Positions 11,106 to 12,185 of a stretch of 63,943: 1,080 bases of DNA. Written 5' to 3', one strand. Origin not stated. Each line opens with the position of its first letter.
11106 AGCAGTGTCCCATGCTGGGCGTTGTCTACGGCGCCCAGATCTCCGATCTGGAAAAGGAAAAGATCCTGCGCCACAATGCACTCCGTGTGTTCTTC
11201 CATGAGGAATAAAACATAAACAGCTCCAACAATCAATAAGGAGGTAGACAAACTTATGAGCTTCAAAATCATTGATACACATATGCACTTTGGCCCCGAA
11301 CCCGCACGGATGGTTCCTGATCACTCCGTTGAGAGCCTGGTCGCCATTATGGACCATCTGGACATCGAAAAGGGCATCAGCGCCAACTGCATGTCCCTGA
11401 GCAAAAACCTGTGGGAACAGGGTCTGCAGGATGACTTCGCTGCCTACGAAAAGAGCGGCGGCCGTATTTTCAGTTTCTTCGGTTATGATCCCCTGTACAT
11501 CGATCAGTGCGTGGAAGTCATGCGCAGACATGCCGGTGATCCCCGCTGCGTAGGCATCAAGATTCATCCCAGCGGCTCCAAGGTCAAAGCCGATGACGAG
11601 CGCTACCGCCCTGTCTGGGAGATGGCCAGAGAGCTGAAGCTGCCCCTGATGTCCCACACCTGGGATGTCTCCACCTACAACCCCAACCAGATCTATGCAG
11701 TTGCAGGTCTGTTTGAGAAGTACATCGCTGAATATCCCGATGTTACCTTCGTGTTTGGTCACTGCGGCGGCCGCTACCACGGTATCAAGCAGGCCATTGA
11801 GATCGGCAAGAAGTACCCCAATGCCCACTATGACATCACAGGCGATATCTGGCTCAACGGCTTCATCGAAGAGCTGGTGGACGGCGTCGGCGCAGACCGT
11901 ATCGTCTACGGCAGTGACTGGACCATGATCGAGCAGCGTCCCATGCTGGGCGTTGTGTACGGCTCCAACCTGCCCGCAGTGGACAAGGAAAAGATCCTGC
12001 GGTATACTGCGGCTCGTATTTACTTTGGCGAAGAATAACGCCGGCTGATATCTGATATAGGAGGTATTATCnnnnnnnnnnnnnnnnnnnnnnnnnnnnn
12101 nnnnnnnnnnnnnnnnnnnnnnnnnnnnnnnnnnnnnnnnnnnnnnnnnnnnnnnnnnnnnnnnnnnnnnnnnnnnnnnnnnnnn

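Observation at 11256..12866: Recurrent two-gene cassette: catalytic amidohydrolase-2 protein plus a partner that has lost the catalytic residues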

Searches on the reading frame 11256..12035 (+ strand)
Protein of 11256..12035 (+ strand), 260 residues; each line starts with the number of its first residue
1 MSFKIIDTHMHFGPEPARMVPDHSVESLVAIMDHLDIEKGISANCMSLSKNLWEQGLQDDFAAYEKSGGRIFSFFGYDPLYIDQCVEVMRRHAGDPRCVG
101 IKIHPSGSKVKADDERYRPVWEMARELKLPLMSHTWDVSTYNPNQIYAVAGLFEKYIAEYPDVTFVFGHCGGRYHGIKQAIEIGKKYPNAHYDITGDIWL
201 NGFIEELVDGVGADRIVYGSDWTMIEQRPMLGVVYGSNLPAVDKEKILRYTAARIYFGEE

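Call 3: search_protein_families(library=pfam, proteins=[window:11256-12035:+], max_evalue=1)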
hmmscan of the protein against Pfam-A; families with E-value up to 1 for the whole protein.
window:11256-12035:+ (260 aa): 3 families
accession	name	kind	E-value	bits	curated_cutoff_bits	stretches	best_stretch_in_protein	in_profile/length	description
PF04909.20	Amidohydro_2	-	1.5e-31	110.7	26.4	1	64-257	73-288/289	Amidohydrolase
PF01026.27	TatD_DNase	-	9.7e-05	22.3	27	1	6-182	1-167/253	TatD related DNase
PF12677.13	DUF3797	-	0.22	11.9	25.1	0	82-118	3-39/48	Domain of unknown function (DUF3797)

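Call 4: search_protein_families(library=ncbifam, proteins=[window:11256-12035:+], max_evalue=1)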
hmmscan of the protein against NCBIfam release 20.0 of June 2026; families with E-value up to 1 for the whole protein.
window:11256-12035:+ (260 aa): 1 family
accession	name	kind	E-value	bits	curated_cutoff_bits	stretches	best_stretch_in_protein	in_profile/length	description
NF042924.1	SlmHylase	equivalog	0.084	12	500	0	20-78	54-107/299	4-sulfomuconolactone hydrolase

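Call 6: search_solved_structures(query=window:11256-12035:+, max_evalue=0.01, show_alignments=2)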
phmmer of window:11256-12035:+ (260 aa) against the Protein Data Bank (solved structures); distinct sequences matched with E-value up to 0.01: 0.

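Call 16: find_homologous_proteins(query=window:11256-12035:+, max_evalue=0.001)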
Query window:11256-12035:+ (260 aa): 83 proteins with E <= 0.001 among 229 candidates.
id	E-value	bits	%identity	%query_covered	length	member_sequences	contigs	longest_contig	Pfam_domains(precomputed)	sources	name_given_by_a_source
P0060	1.4e-165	568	92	100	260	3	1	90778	PF04909.21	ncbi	-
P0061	3.9e-143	494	82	100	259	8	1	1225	PF04909.21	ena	-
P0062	5.2e-140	484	80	100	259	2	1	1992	PF04909.21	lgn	-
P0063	2.0e-135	469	78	100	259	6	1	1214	PF04909.21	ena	-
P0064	7.2e-133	460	75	100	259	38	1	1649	PF01026.28,PF04909.21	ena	-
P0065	4.2e-132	458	75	100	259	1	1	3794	PF01026.28,PF04909.21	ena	-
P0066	6.1e-128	444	73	100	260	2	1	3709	PF01026.28,PF04909.21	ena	-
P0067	1.8e-120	420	69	100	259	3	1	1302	PF04909.21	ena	-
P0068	1.1e-116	407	70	100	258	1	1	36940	PF01026.28,PF04909.21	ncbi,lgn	-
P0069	3.4e-113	396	66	100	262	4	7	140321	PF04909.21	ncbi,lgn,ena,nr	ncbi:MAG: amidohydrolase [Clostridia bacterium]|nr:amidohydrolase [Clostridia bacterium]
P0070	1.5e-111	390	64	100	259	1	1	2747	PF01026.28,PF04909.21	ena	-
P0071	2.0e-111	390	66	99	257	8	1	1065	PF01026.28,PF04909.21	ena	-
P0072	1.4e-107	377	63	100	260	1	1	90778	PF01026.28,PF04909.21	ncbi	-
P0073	1.4e-107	377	63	100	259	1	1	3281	PF04909.21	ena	-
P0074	2.4e-107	377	63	100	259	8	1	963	PF04909.21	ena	-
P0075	2.7e-107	376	63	100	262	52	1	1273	PF01026.28,PF04909.21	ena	-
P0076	7.2e-107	375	63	100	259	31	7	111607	PF04909.21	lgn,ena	-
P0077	1.4e-106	374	64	100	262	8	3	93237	PF01026.28,PF04909.21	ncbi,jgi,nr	ncbi:MAG: hypothetical protein E7463_02430 [Ruminococcaceae bacterium]|nr:hypothetical protein [Osci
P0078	3.7e-106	373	61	100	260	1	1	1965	PF01026.28,PF04909.21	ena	-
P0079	1.6e-105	371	63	100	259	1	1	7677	PF04909.21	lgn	-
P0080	1.5e-104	367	63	100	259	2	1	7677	PF01026.28,PF04909.21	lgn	-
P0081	8.7e-104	365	64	100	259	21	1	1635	PF04909.21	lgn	-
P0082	2.7e-101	357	61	100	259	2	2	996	PF04909.21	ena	-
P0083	7.7e-97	342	73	78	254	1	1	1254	PF04909.21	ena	-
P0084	8.9e-96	339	59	100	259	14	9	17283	PF04909.21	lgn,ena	-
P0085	3.6e-95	337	59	100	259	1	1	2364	PF04909.21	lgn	-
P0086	4.7e-93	330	61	93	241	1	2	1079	PF04909.21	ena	-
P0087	5.4e-92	326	57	100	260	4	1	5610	PF04909.21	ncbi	ncbi:MAG: amidohydrolase family protein [Clostridia bacterium]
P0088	7.6e-92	326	56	100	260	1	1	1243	PF04909.21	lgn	-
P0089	9.5e-92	325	56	100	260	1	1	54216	PF04909.21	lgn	-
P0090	1.1e-91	325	55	100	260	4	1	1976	PF04909.21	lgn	-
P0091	3.6e-91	324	56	100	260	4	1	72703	PF04909.21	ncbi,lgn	ncbi:amidohydrolase family protein [Bacillota bacterium Meth-B3]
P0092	4.9e-91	323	57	100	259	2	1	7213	PF04909.21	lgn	-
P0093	3.0e-89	317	55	100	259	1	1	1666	PF04909.21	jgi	jgi:predicted TIM-barrel fold metal-dependent hydrolase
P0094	7.1e-87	309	54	100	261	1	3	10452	PF04909.21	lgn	-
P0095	7.8e-87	309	53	100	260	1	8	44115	PF04909.21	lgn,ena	-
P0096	1.5e-85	305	54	99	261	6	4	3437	PF04909.21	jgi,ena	-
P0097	1.0e-84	302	54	100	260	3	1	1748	PF04909.21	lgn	-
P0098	8.0e-84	299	52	100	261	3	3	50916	PF04909.21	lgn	-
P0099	1.4e-83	299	53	99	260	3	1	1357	PF04909.21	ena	-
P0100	2.3e-82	295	53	100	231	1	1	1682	PF01026.28,PF04909.21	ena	-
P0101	4.9e-82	294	54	100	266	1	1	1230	PF04909.21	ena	-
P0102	9.4e-82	293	53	96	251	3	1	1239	PF04909.21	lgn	-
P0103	1.2e-81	292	51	100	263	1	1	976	PF04909.21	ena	-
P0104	1.0e-80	289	52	100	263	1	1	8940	PF04909.21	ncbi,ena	-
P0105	1.6e-80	289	50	99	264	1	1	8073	PF04909.21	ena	-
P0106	7.2e-80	287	48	99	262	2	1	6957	PF04909.21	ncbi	-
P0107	7.2e-78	280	47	99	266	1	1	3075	PF04909.21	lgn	-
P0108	2.0e-75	272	48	100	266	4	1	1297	PF04909.21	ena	-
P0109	4.5e-75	271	48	99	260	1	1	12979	PF04909.21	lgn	-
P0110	9.9e-74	266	50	98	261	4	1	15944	PF04909.21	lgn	-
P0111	1.5e-71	259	47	100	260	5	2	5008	PF04909.21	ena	-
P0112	2.1e-70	255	47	100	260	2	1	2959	PF04909.21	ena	-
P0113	3.2e-67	245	47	97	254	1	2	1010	PF04909.21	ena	-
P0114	1.4e-62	230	46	97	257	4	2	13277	PF04909.21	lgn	-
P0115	3.5e-61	225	44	97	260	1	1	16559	PF04909.21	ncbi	-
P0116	1.6e-59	220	44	97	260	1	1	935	PF04909.21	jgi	jgi:predicted TIM-barrel fold metal-dependent hydrolase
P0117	4.0e-59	219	44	97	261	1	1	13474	PF04909.21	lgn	-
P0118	2.6e-58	216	42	97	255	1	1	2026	PF04909.21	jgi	jgi:hypothetical protein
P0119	4.7e-58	215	43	97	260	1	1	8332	PF04909.21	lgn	-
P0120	1.0e-57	214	40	97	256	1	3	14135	PF04909.21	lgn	-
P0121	4.1e-57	212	43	97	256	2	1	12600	PF04909.21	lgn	-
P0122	2.8e-56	209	43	97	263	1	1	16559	PF04909.21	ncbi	-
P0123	2.5e-55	206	43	97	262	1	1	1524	PF04909.21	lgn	-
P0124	2.1e-54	203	40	97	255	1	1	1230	PF04909.21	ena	-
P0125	6.0e-54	202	41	98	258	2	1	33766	PF04909.21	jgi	-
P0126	1.3e-53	200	40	97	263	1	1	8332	PF04909.21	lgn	-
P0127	4.8e-49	185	38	97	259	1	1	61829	PF04909.21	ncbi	-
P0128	6.0e-47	179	40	97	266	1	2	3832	PF04909.21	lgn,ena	-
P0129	4.3e-43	166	45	75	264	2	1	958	PF04909.21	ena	-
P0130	1.9e-39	154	50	58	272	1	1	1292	PF04909.21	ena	-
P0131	4.4e-35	140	48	53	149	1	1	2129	PF04909.21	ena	-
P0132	2.7e-33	134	35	95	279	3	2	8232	PF04909.21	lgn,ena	-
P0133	2.0e-28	118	31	97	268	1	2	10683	PF04909.21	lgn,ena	-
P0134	4.7e-10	58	30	81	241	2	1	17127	PF04909.21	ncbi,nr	ncbi:MAG: amidohydrolase [Chloroflexi bacterium]|nr:amidohydrolase [Chloroflexota bacterium]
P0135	5.7e-7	47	29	64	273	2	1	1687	PF04909.21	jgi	jgi:predicted TIM-barrel fold metal-dependent hydrolase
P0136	2.9e-6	45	26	84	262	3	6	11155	PF01026.28,PF04909.21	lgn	-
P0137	4.4e-6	45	29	56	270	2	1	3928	PF04909.21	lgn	-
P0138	1.7e-4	39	27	71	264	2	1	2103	PF04909.21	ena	-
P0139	1.7e-4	39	26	96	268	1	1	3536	PF04909.21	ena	-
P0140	2.1e-4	39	27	73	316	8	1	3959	PF04909.21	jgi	jgi:predicted TIM-barrel fold metal-dependent hydrolase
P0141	4.5e-4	38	29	58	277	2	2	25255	PF04909.21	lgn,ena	-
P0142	7.8e-4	37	28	68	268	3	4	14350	PF04909.21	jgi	jgi:predicted TIM-barrel fold metal-dependent hydrolase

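Call 23: find_encoding_contigs(protein=P0127, flank=8000, max_places=3)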
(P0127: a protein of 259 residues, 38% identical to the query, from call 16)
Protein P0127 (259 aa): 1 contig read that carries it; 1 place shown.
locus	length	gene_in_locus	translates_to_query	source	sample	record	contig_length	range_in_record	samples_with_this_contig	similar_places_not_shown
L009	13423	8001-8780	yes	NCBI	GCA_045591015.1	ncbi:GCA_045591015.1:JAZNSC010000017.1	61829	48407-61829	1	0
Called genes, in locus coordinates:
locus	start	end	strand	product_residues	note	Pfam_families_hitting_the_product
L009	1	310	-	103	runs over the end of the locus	PF05437:AzlD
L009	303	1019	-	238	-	PF03591:AzlC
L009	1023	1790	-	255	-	PF02811:PHP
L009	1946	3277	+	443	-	PF01546:Peptidase_M20 (weak), PF07687:M20_dimer (weak)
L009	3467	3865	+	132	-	PF12844:HTH_19, PF13560:HTH_31 (weak), PF01381:HTH_3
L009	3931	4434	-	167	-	-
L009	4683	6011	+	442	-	PF00202:Aminotran_3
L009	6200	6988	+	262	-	PF04909:Amidohydro_2 (weak)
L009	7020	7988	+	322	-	PF01261:AP_endonuc_2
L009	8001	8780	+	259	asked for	PF04909:Amidohydro_2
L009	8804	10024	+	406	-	PF00370:FGGY_N, PF02782:FGGY_C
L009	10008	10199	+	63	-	-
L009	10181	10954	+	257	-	PF00106:adh_short, PF08659:KR, PF23441:SDR, PF13561:adh_short_C2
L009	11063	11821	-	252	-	PF08220:HTH_DeoR, PF00455:DeoRC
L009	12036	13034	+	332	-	PF17996:CE2_N (weak), PF00657:Lipase_GDSL (weak), PF13472:Lipase_GDSL_2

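Call 24: find_encoding_contigs(protein=P0115, flank=8000, max_places=3)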
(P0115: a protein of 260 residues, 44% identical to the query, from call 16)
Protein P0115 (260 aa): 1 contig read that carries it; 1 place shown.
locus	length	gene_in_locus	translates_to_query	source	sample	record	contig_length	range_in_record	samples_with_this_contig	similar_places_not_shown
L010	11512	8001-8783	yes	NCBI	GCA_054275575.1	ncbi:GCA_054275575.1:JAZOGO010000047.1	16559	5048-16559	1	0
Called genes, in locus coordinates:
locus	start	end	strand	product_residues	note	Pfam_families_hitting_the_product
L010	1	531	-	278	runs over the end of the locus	PF01261:AP_endonuc_2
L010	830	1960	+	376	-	PF01408:GFO_IDH_MocA, PF22725:GFO_IDH_MocA_C3 (faint)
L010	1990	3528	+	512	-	PF00202:Aminotran_3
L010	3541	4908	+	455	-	PF00370:FGGY_N, PF02782:FGGY_C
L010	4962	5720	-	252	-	PF08220:HTH_DeoR, PF00455:DeoRC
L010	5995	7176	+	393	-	PF01261:AP_endonuc_2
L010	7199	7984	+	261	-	PF04909:Amidohydro_2 (weak)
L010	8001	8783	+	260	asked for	PF04909:Amidohydro_2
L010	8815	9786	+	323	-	PF01261:AP_endonuc_2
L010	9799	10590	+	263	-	PF04909:Amidohydro_2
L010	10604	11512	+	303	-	?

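Call 30: predict_structure(alignment_id=A2)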
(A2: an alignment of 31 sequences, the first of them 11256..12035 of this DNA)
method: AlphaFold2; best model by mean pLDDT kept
length: 260 residues; sequences in the alignment: 31
mean_pLDDT: 94.4   pTM: 0.92
mean pLDDT of the five models: 94.4, 94.0, 93.2, 93.2, 92.2
residues with pLDDT >= 90: 218; 70-90: 38; 50-70: 4; < 50: 0
segments of 3 or more residues with pLDDT < 50: none
pLDDT, mean of each block of 10 residues (from residue 1): 91 76 91 97 91 95 98 98 98 98 95 99 99 93 92 99 97 92 98 87 93 97 91 95 98 95
secondary structure, 60 per line:
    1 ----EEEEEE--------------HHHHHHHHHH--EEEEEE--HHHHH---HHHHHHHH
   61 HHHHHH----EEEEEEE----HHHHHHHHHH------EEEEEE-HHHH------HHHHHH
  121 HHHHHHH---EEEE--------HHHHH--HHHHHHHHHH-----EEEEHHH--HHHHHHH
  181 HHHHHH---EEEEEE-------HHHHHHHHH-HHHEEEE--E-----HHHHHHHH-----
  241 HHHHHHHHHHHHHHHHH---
elements in order: E5-10 H25-34 E37-42 H45-49 H53-66 E71-77 H82-91 E98-103 H105-108 H115-127 E131-134 H143-147 H150-159 E165-168 H174-186 E190-195 H203-211 E216-219 H228-235 H241-257

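Call 34: fold_search(model_id=the predicted structure, library=pdb)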
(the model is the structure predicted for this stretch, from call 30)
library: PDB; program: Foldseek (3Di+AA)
matches with E <= 10: 1821; with E <= 0.001: 198
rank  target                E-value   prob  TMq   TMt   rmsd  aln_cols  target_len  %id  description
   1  2dvt_C                1.5e-13  1.00  0.72  0.59   6.5       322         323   16  Crystal Structure of 2,6-Dihydroxybenzoate Decarboxylase from Rhizobium (released 2006-09-19)
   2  2dvt_D                3.0e-13  1.00  0.72  0.60   6.2       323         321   16  Crystal Structure of 2,6-Dihydroxybenzoate Decarboxylase from Rhizobium (released 2006-09-19)
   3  2dvu_C                3.8e-13  1.00  0.75  0.62   5.0       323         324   16  Crystal Structure of 2,6-Dihydroxybenzoate Decarboxylase Complexed with 2,6-Dihydroxybenzoate (released 2006-09-19)
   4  2dvt_A                5.4e-13  1.00  0.73  0.60   6.1       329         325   16  Crystal Structure of 2,6-Dihydroxybenzoate Decarboxylase from Rhizobium (released 2006-09-19)
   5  2dvt_B                7.7e-13  1.00  0.74  0.61   4.9       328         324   16  Crystal Structure of 2,6-Dihydroxybenzoate Decarboxylase from Rhizobium (released 2006-09-19)
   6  4ifk_A                2.2e-12  1.00  0.73  0.59   5.5       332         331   16  Arginines 51 and 239* from a Neighboring Subunit are Essential for Catalysis in a Zinc-dependent Decarboxylase (released 2013-09-18)
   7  3s4t_G                2.7e-12  1.00  0.72  0.58   6.3       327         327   17  Crystal structure of putative amidohydrolase-2 (EFI-target 500288)from Polaromonas sp. JS666 (released 2011-08-24)
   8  3s4t_A                2.7e-12  1.00  0.70  0.57   6.4       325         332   18  Crystal structure of putative amidohydrolase-2 (EFI-target 500288)from Polaromonas sp. JS666 (released 2011-08-24)
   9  3s4t_B                3.4e-12  1.00  0.74  0.61   4.9       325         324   16  Crystal structure of putative amidohydrolase-2 (EFI-target 500288)from Polaromonas sp. JS666 (released 2011-08-24)
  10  4eri_A                4.6e-12  1.00  0.76  0.61   5.1       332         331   16  Evidence for a Dual Role of an Active Site Histidine in alpha-Amino-beta-Carboxymuconate-epsilon-Semialdehyde Decarbox (released 2012-08-22)
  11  3s4t_E                4.6e-12  1.00  0.73  0.60   5.9       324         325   17  Crystal structure of putative amidohydrolase-2 (EFI-target 500288)from Polaromonas sp. JS666 (released 2011-08-24)
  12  4qro_E                5.1e-12  1.00  0.74  0.61   5.3       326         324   16  CRYSTAL STRUCTURE of DIHYDROXYBENZOIC ACID DECARBBOXYLASE BPRO_2061 (TARGET EFI-500288) FROM POLAROMONAS SP. JS666 WIT (released 2014-08-06)
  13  2hbv_A                5.5e-12  1.00  0.76  0.61   5.1       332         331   16  Crystal Structure of alpha-Amino-beta-Carboxymuconate-epsilon-Semialdehyde-Decarboxylase (ACMSD) (released 2006-09-19)
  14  4l6d_A                6.1e-12  1.00  0.72  0.58   7.4       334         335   14  Crystal structure of 5-carboxyvanillate decarboxylase from Sphingomonas paucimobilis complexed with vanillic acid (released 2013-11-13)
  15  3s4t_C                7.8e-12  1.00  0.76  0.62   5.6       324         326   16  Crystal structure of putative amidohydrolase-2 (EFI-target 500288)from Polaromonas sp. JS666 (released 2011-08-24)
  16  4ifk_B                8.3e-12  1.00  0.73  0.59   5.5       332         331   16  Arginines 51 and 239* from a Neighboring Subunit are Essential for Catalysis in a Zinc-dependent Decarboxylase (released 2013-09-18)
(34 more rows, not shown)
